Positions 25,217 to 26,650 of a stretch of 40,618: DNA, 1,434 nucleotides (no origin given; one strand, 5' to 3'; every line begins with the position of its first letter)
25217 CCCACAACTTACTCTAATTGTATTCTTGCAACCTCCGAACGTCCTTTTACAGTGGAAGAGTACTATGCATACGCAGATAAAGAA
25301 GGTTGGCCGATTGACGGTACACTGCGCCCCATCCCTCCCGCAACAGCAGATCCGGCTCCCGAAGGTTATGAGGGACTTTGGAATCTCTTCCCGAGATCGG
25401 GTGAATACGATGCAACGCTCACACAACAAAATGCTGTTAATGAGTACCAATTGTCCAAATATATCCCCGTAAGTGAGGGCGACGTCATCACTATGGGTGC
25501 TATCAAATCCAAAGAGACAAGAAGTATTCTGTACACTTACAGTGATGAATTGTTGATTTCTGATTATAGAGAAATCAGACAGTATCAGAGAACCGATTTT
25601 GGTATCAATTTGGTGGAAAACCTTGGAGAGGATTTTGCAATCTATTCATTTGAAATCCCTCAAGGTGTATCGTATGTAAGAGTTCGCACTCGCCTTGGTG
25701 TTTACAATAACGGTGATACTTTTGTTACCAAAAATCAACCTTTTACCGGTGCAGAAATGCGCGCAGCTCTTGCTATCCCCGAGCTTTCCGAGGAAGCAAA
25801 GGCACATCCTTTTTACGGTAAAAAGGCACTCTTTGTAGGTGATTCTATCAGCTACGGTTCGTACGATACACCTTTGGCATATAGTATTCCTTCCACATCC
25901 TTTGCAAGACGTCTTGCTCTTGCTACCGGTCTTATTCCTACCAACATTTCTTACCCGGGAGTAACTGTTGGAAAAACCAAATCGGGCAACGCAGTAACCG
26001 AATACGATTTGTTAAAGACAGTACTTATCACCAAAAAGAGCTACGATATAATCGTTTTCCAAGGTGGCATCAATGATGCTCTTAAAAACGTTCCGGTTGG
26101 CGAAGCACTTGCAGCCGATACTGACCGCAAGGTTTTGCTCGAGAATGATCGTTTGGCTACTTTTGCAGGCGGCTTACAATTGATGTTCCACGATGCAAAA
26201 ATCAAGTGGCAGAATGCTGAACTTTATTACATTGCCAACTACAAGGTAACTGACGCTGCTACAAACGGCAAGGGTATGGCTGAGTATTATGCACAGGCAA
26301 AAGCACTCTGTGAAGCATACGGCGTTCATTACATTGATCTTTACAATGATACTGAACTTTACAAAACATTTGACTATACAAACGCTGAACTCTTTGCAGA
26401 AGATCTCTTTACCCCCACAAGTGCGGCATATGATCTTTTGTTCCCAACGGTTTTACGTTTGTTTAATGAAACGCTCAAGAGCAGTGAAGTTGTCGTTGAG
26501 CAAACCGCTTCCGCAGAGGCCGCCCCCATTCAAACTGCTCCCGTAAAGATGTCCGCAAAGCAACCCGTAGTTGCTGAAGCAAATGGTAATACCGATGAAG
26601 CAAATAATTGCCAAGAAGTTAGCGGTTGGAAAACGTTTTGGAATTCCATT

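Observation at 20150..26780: Tandem array of three paralogous secreted proteins: twin unassigned N-terminal modules + SGNH hydrolase + exchangeable C-terminal anchor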

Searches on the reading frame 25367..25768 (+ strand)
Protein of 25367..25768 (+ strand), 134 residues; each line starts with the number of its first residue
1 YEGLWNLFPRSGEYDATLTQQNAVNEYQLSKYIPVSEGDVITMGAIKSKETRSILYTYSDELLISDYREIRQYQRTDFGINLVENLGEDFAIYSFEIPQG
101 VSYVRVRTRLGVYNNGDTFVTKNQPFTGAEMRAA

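Call 37: search_solved_structures(query=A5, max_evalue=10)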
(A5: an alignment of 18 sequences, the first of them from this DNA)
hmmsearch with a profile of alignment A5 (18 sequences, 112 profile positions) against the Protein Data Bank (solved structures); distinct sequences matched with E-value up to 10: 0.
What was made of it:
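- Tried and rejected: A profile of module 2 against all PDB sequences gave 0 hits at E<=10 (call 37).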

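Call 39: search_solved_structures(query=A4, max_evalue=1, show_alignments=1)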
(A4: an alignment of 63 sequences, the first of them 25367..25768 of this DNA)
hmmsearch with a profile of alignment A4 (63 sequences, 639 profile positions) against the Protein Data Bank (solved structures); distinct sequences matched with E-value up to 1: 7.
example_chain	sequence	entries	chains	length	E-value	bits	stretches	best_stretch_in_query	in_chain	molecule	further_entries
7bxd_A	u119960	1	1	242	1.9e-08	36.5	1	353-557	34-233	GDSL-like protein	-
4m8k_A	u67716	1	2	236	0.00014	23.7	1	386-523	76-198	hypothetical protein, GDSL-like Lipase/Acylhydrolase family protein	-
3dc7_A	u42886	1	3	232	0.00025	22.9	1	420-563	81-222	Putative uncharacterized protein lp_3323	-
4nrd_A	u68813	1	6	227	0.013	17.3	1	387-522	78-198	Uncharacterized protein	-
4ppy_A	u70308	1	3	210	0.13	14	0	536-565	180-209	Putative acylhydrolase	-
2rrd_A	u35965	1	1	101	0.86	11.2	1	494-533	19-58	HRDC domain from Bloom syndrome protein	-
2kv2_A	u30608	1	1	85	0.97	11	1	497-533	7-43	Bloom syndrome protein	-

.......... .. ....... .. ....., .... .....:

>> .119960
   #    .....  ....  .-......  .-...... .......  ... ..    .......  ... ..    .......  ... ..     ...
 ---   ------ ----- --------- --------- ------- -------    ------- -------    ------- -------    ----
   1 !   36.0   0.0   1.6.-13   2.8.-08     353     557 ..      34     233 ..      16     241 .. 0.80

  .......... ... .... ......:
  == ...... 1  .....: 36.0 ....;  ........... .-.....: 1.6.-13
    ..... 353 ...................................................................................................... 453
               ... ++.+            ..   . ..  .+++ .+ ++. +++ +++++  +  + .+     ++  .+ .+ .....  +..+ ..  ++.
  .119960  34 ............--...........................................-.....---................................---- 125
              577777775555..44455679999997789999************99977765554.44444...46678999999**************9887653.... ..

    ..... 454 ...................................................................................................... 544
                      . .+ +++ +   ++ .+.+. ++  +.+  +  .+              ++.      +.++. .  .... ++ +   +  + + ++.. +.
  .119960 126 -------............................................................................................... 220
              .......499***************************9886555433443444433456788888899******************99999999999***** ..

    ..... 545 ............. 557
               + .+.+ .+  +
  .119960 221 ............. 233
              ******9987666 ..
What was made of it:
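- On CE2 carbohydrate esterases: No CE2 structure among the PDB profile hits at E<=1 (call 39). dbCAN/CAZy models were not available.
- The block V assignment is confirmed by alignment to the DGLH block of PDB 7bxd (call 39). The best PDB relatives are uncharacterised GDSL-like proteins (7bxd E 2e-8; 4m8k; 3dc7) (call 39).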

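Call 43: predict_structure(alignment_id=A4)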
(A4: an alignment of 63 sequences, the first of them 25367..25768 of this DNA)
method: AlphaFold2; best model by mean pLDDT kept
length: 134 residues; sequences in the alignment: 63
mean_pLDDT: 92.8   pTM: 0.85
mean pLDDT of the five models: 92.8, 92.7, 90.7, 86.2, 84.8
residues with pLDDT >= 90: 107; 70-90: 23; 50-70: 3; < 50: 1
segments of 3 or more residues with pLDDT < 50: none
pLDDT, mean of each block of 10 residues (from residue 1): 83 81 84 98 96 97 95 97 96 98 96 92 96 89
secondary structure, 60 per line:
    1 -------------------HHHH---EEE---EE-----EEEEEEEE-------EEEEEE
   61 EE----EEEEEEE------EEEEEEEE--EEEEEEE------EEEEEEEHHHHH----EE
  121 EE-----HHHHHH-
elements in order: H20-23 E27-29 E40-47 E55-62 E67-73 E80-87 E90-96 E103-109 H110-114 E119-122 H128-133
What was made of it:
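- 25424..25771 (+): g3 module 2 (aa 238-353). AlphaFold2 model at pLDDT 92.8 (call 43).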

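Call 47: fold_search(model_id=the predicted structure, library=pdb)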
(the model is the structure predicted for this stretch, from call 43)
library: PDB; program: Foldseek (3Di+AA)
matches with E <= 10: 1185; with E <= 0.001: 0
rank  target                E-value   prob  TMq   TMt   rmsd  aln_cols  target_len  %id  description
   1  3km5_A                4.2e-02  0.77  0.31  0.25   8.3        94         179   13  Crystal Structure Analysis of the K2 Cleaved Adhesin Domain of Lys-gingipain (Kgp) (released 2010-03-31)
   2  9ues_B                4.4e-02  0.51  0.26  0.11   8.7       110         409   14  Crystal structure of an inactive TKSP mutant in complex with the TKS propeptide (released 2026-02-18)
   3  9ev7_C                5.9e-02  0.77  0.36  0.14   7.9       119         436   12  3DFlex refinement of the CryoEM structure of DeCLIC nanodisc with 10mM EDTA in asym state (released 2025-04-09)
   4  3m1h_B                5.9e-02  0.44  0.27  0.22   9.6       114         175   17  Crystal Structure Analysis of the K3 Cleaved Adhesin Domain of Lys-gingipain (Kgp) from Porphyromonas gingivalis w83 (released 2011-03-23)
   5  3abz_D                6.3e-02  0.25  0.25  0.07  10.1       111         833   16  Crystal structure of Se-Met labeled Beta-glucosidase from Kluyveromyces marxianus (released 2010-08-11)
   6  9cy8_A                8.8e-02  0.30  0.27  0.22   8.3       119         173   12  Constrained b-hairpins targeting the EphA4 ligand binding domain (released 2024-12-25)
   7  3m1h_D                9.9e-02  0.38  0.28  0.23   8.8       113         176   14  Crystal Structure Analysis of the K3 Cleaved Adhesin Domain of Lys-gingipain (Kgp) from Porphyromonas gingivalis w83 (released 2011-03-23)
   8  8zqf                  9.9e-02  0.28  0.26  0.21  13.0       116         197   16  Crystal structure of a novel alginate-binding carbohydrate binding module (released 2024-06-12)
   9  6u66_C                9.9e-02  0.15  0.23  0.22  13.6       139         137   16  Structure of the trimeric globular domain of Adiponectin (released 2020-01-22)
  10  4lhk_A                1.3e-01  0.33  0.29  0.21   7.5       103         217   16  Structure of the N-terminal domain of the Lg-Flo1 adhesin (N-Lg-Flo1p) from the yeast Saccharomyces pastorianus, in co (released 2014-09-24)
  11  9fti_A                1.4e-01  0.84  0.39  0.11   5.8       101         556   11  Open conformation of the pentameric ligand-gated ion channel, DeCLIC at pH 5 with 10mM EDTA (released 2024-09-11)
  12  1c28_A                1.4e-01  0.23  0.28  0.29  13.3       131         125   16  THE CRYSTAL STRUCTURE OF A COMPLMENT-1Q FAMILY PROTEIN SUGGESTS AN EVOLUTIONARY LINK TO TUMOR NECROSIS FACTOR (released 1999-08-04)
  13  6igw                  1.4e-01  0.11  0.17  0.19  15.5        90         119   12  MPZL1 mutant - S86G, V145G, Q146K,P147T,G148S (released 2018-11-28)
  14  6igt_A                1.5e-01  0.11  0.19  0.20  15.3       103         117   13  MPZL1 mutant - V145G, Q146K, P147T and G148S (released 2018-11-28)
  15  8rew_F                1.6e-01  0.20  0.25  0.28  11.0       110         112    9  CryoEM structure of human GARP-lTGFbeta1 in complex with a Fab fragment derived from an activating antibody. (released 2025-03-26)
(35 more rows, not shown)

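Call 56: search_protein_representatives(alignment_id=A5)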
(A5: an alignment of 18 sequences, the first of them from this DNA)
Query: 18 sequences, 112 profile positions. Proteins with E-value up to 0.001 (for the whole library): 127; up to 1e-10: 58; up to 1e-30: 14. The best 127 are listed.
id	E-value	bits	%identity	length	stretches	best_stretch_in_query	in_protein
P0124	4.0e-48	178.4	-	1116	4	8-110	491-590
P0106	1.1e-45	170.5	-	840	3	3-111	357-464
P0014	1.3e-45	170.3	-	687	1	1-112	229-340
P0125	1.6e-43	163.6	-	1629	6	16-109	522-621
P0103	1.5e-42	160.5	-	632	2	2-112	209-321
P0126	5.6e-41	155.4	-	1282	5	6-107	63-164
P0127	1.9e-37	144.1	-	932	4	7-109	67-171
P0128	5.5e-37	142.6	-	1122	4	9-109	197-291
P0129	5.8e-37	142.5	-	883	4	6-106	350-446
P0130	3.8e-36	139.9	-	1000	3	9-107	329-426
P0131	5.8e-33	129.6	-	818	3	7-110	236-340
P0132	7.1e-33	129.3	-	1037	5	5-106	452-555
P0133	3.1e-32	127.3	-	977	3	7-110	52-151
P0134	1.3e-31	125.3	-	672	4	5-109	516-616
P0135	7.6e-30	119.6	-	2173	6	10-110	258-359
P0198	9.2e-07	45.2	-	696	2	6-102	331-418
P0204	3.7e-06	43.3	-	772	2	9-99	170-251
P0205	8.7e-06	42.1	-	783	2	8-91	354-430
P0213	2.0e-05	40.9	-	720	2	6-98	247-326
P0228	1.8e-04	37.8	-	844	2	7-86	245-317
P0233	2.5e-04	37.4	-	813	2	7-91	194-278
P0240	5.6e-04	36.2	-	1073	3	71-110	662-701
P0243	8.6e-04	35.6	-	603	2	7-102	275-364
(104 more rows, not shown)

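Call 59: search_protein_families(library=pfam, alignment_id=A6, max_evalue=0.001)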
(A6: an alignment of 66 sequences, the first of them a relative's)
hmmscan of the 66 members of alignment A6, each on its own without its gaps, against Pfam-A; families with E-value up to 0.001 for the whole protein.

A. member 1, P0124 (1116 aa): 2 families
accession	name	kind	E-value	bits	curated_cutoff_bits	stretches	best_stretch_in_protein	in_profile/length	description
PF13472.12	Lipase_GDSL_2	-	2.7e-18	67.5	32.9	1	613-815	1-178/178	GDSL-like Lipase/Acylhydrolase family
PF00657.28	Lipase_GDSL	-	7.9e-10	39.7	23.6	1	613-816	3-204/208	GDSL-like Lipase/Acylhydrolase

B. families by the number of members that match (of 66 scanned): 19 families
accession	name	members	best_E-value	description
PF13472.12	Lipase_GDSL_2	49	1.1e-50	GDSL-like Lipase/Acylhydrolase family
PF00657.28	Lipase_GDSL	38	4e-29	GDSL-like Lipase/Acylhydrolase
PF00404.24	Dockerin_1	7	2.6e-08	Dockerin type I domain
PF07523.18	Big_3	2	2.7e-22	Bacterial Ig-like domain (group 3)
PF03372.29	Exo_endo_phos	2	1.8e-13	Endonuclease/Exonuclease/phosphatase family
PF00395.25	SLH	1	1.1e-26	S-layer homology domain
PF13385.13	Laminin_G_3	1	3.4e-21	Concanavalin A-like lectin/glucanases superfamily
PF12833.13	HTH_18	1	6.1e-18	Helix-turn-helix domain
PF00165.29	HTH_AraC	1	6.1e-18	Bacterial regulatory helix-turn-helix proteins, AraC family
PF00149.33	Metallophos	1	6.8e-12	Calcineurin-like phosphoesterase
PF07883.17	Cupin_2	1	3.8e-10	Cupin domain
PF06452.16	CBM9_1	1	3.8e-09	Carbohydrate family 9 binding domain-like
PF02311.25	AraC_binding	1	8.6e-09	AraC-like ligand binding domain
PF00354.24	Pentaxin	1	3.2e-07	Pentaxin family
PF16255.11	Lipase_GDSL_lke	1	1.9e-06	GDSL-like Lipase/Acylhydrolase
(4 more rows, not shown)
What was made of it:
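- Of 66 such proteins scanned with Pfam, 49 carry an SGNH domain and 7 a dockerin, with occasional CBM9, CBM35, Laminin_G_3 or SLH (calls 56, 59). The domain partners are dockerin, CBM and SLH (call 59).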

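Call 72: search_protein_families(library=phrogs, proteins=[P0204, P0205, P0213, P0228, P0233, P0240, P0198, P0243], max_evalue=0.001)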
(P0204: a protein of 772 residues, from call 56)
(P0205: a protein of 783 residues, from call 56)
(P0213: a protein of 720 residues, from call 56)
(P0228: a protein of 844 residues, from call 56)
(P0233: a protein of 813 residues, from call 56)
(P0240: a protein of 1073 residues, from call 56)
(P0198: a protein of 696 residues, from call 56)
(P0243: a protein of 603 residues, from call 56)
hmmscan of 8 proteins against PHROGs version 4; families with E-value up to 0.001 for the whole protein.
P0204 (772 aa): 0 families

P0205 (783 aa): 3 families
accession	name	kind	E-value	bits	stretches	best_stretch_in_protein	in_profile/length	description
phrog_11541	-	unknown function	4.4e-29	102.4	2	309-693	452-741/832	-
phrog_26878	-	head and packaging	2.7e-27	96.2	1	470-760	571-856/898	virion structural protein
phrog_4757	-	unknown function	9e-05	22.8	0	134-163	146-175/359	-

P0213 (720 aa): 3 families
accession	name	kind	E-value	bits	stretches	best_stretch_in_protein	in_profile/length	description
phrog_26878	-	head and packaging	1.4e-08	34.3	1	503-713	697-892/898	virion structural protein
phrog_11541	-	unknown function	2.4e-08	33.8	0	174-346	428-593/832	-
phrog_32221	-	unknown function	0.00076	19.1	0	54-91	353-390/475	-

P0228 (844 aa): 1 family
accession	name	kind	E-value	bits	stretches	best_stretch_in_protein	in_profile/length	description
phrog_26878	-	head and packaging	1.6e-36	126.8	1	532-822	572-857/898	virion structural protein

P0233 (813 aa): 3 families
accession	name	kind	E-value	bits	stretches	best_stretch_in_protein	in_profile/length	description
phrog_26878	-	head and packaging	1.6e-19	70.5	1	538-808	649-893/898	virion structural protein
phrog_32221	-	unknown function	2.1e-06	27.6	1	162-295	344-470/475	-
phrog_16164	-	unknown function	3.6e-06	26.1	1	51-162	296-403/920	-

P0240 (1073 aa): 0 families

P0198 (696 aa): 0 families

P0243 (603 aa): 1 family
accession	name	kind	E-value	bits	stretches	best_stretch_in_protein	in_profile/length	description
phrog_36068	-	unknown function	1.3e-13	50.6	1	5-215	4-213/1258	-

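Call 73: find_related_loci(query=A5, collection=viral_contigs, flank=6000)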
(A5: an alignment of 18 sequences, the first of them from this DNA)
Query A5 (117 aa) in viral_contigs; peptide patterns used: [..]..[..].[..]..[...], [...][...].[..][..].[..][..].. (x = any residue, [..] = any of these).
72 stretches matched a pattern, but none encodes a relative of the query by tblastn (E <= 1e-3).
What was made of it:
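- Closest known: Phage virion- or tail-associated SGNH esterases. Different: No relatives were found in IMG/VR with the module patterns (call 73).
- Tried and rejected: The IMG/VR scan with module patterns found no relatives (call 73).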

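Call 82: fold_search(model_id=the predicted structure, library=viral)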
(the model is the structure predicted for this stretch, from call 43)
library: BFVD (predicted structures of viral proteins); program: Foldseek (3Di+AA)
matches with E <= 10: 1346; with E <= 0.001: 8
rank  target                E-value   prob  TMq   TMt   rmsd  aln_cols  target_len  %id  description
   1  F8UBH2                1.8e-05  1.00  0.51  0.17   3.2       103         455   16  (no name in the UniProt tables at hand)
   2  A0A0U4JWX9            6.8e-05  1.00  0.50  0.13   3.5       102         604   16  (no name in the UniProt tables at hand)
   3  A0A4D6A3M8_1          8.5e-05  1.00  0.48  0.07   9.1       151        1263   19  (no name in the UniProt tables at hand)
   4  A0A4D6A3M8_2          2.0e-04  1.00  0.49  0.07   9.7       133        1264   22  (no name in the UniProt tables at hand)
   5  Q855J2                6.3e-04  1.00  0.47  0.20  12.2       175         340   13  Minor tail protein [Mycobacterium virus Che8]
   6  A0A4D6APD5            7.1e-04  1.00  0.48  0.11   3.8       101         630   15  (no name in the UniProt tables at hand)
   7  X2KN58                8.9e-04  1.00  0.38  0.11   8.1       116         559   17  Minor tail protein [Mycobacterium phage Hawkeye]
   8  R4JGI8                9.4e-04  1.00  0.39  0.11   7.4       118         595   19  (no name in the UniProt tables at hand)
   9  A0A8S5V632            1.5e-03  1.00  0.58  0.15   6.8       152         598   15  Tyrosine phosphatase family protein [Myoviridae sp. ct4uh47]
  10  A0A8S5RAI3            2.0e-03  1.00  0.49  0.12  10.9       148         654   14  GDSL like Lipase Acylhydrolase (Fragment) [Siphoviridae sp. ctkfT29]
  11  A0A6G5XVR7            2.8e-03  1.00  0.49  0.17   8.3       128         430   14  (no name in the UniProt tables at hand)
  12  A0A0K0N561            3.0e-03  0.99  0.37  0.10  10.8       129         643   14  Minor tail protein [Tsukamurella phage TIN2]
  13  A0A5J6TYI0            3.5e-03  1.00  0.41  0.09  10.2       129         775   15  (no name in the UniProt tables at hand)
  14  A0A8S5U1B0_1          3.7e-03  1.00  0.50  0.09   8.2       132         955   17  Minor structural protein 4 [Siphoviridae sp. cttuu15]
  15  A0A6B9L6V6            5.6e-03  0.99  0.38  0.08   8.4       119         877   18  Minor tail protein [Mycobacterium phage Onyinye]
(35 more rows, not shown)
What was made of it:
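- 25424..25771 (+): Foldseek against BFVD finds phage proteins, best E 1.8e-5 (call 82).
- On Phage tail/virion SGNH esterases: Foldseek BFVD hits (call 82).
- Closest known: Phage virion- or tail-associated SGNH esterases. Same: Module 2 superposes on phage proteins at E 1.8e-5, rmsd 3.2 A (call 82).
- Foldseek against BFVD finds phage minor-tail and SGNH proteins (E 1.8e-5, probability 1.0, rmsd 3.2 A, call 82). The nearest structural relatives of the module, and PHROG hits, are phage tail, virion and SGNH proteins of Gram-positive hosts (calls 72, 82).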

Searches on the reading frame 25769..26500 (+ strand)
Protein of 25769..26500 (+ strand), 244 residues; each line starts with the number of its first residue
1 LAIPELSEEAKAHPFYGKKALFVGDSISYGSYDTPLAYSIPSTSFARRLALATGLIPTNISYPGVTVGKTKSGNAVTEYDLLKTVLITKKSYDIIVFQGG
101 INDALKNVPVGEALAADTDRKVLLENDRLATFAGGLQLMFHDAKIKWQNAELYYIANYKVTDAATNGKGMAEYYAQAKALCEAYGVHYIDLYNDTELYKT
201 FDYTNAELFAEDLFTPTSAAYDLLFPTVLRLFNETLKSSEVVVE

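Call 38: search_solved_structures(query=window:25769-26500:+, max_evalue=0.01)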
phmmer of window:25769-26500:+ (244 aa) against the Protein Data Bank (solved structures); distinct sequences matched with E-value up to 0.01: 0.
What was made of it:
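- Tried and rejected: A single-sequence SGNH query against PDB gave 0 hits (call 38).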
